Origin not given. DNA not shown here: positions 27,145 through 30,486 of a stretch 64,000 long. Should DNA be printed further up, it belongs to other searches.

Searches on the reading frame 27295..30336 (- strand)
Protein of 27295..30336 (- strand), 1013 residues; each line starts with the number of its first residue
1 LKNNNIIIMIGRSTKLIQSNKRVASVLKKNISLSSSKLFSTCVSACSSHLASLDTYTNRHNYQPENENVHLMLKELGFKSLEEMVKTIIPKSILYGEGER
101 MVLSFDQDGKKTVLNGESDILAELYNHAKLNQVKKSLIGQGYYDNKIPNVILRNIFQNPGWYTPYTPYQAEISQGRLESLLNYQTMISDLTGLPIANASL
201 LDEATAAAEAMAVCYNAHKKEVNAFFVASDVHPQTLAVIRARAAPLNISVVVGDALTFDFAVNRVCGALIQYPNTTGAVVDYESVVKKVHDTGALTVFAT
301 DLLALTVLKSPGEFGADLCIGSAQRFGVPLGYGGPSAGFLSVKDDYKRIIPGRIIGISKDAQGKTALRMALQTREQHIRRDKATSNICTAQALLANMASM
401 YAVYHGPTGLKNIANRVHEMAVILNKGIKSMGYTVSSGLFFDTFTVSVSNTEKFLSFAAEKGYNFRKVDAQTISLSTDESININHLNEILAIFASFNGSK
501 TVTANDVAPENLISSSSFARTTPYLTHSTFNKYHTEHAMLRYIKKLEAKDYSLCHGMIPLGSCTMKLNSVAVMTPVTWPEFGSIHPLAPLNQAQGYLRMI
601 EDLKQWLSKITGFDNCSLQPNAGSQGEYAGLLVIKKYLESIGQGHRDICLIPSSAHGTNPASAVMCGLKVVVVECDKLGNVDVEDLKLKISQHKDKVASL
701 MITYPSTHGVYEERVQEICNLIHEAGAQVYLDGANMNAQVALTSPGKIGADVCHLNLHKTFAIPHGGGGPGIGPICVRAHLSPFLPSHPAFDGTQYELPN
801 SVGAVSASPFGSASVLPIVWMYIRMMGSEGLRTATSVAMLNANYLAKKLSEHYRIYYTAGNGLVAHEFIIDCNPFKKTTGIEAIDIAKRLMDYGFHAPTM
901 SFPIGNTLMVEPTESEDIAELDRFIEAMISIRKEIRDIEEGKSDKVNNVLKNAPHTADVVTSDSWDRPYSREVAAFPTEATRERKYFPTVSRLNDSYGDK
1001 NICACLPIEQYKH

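Call 80: search_protein_families(library=pfam, proteins=[window:27295-30336:-], max_evalue=0.001)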
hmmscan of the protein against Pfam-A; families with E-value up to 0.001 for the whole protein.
window:27295-30336:- (1013 aa): 4 families
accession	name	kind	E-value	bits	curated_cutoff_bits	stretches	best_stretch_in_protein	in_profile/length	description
PF02347.22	GDC-P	-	1.7e-181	604.3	26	2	64-493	6-429/429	Glycine cleavage system P-protein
PF21478.3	GcvP2_C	-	1.1e-58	196.9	27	1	834-955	1-122/122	Glycine dehydrogenase, C-terminal domain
PF00266.25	Aminotran_5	-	2.1e-09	37.3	21.5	1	632-785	76-221/371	Aminotransferase class-V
PF01212.27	Beta_elim_lyase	-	0.00015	21.7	27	1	603-764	37-204/288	Beta-eliminating lyase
